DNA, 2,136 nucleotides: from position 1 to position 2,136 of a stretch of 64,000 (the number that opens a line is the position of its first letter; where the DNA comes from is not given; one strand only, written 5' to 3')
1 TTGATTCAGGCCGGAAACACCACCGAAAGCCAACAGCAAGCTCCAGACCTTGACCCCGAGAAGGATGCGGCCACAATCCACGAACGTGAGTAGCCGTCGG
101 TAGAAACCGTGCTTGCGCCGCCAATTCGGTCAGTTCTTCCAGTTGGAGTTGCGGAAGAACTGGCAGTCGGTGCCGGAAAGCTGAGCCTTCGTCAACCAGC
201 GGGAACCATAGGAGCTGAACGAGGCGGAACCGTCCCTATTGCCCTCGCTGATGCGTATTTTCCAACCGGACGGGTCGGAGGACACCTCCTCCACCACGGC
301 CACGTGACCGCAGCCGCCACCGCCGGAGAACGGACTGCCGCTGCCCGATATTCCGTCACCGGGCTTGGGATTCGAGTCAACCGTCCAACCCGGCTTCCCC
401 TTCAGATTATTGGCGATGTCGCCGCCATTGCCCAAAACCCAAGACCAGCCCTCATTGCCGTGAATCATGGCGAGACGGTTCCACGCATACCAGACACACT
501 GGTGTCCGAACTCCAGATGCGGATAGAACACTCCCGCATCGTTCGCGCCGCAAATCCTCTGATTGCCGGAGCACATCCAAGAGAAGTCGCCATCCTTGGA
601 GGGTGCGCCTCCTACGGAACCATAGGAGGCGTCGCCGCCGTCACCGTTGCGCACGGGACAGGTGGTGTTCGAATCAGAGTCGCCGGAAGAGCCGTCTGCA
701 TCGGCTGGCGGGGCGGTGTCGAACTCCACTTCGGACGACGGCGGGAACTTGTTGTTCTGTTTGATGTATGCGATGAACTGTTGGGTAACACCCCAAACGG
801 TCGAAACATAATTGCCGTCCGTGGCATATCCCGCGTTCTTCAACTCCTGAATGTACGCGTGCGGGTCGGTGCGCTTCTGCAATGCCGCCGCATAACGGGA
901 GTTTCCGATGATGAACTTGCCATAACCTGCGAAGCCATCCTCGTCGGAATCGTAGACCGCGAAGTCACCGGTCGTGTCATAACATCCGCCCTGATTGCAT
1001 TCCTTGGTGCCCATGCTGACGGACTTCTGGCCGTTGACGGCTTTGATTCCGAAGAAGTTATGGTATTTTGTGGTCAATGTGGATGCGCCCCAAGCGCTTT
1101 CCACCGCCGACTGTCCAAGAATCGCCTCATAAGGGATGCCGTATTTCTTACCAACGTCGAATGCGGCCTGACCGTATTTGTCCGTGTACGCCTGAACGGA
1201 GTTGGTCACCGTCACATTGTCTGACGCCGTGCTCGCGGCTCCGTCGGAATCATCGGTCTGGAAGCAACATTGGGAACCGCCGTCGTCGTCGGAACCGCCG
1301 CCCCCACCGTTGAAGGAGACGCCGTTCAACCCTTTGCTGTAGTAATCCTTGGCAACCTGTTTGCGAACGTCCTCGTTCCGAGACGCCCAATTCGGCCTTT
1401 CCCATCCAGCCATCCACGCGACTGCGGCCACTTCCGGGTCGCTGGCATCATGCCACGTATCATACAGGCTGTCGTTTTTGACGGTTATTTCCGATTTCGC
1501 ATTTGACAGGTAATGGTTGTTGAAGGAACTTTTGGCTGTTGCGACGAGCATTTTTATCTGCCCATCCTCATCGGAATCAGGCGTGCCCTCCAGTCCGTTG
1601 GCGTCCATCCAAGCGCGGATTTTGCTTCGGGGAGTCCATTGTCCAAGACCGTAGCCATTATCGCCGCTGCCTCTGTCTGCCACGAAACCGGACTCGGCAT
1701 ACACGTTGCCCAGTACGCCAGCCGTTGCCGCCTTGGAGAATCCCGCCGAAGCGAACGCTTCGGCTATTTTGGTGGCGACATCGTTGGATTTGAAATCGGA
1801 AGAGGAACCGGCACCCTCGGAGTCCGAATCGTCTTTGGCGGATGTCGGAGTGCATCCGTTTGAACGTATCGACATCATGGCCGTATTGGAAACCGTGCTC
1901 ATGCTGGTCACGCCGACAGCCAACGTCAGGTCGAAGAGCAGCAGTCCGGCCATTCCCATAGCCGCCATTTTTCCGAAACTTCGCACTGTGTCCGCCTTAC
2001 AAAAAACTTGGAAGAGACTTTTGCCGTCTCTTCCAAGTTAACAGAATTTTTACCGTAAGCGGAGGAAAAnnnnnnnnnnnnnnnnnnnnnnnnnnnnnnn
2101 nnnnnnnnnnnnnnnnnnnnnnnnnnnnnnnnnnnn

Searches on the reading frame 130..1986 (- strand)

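Call 25: search_protein_families(library=pfam, proteins=[window:130-1986:-], max_evalue=0.001)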
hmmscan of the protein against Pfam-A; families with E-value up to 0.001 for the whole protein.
window:130-1986:- (618 aa): 3 families
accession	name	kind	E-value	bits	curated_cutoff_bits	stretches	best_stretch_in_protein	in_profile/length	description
PF01832.25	Glucosaminidase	-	3.8e-28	99.1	30.2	1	273-403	2-120/123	Mannosyl-glycoprotein endo-beta-N-acetylglucosaminidase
PF18013.6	Phage_lysozyme2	-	1.4e-25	90.6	28.2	1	70-218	2-139/140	Phage tail lysozyme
PF05257.22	CHAP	-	4.8e-15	56.3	26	1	493-583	8-81/81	CHAP domain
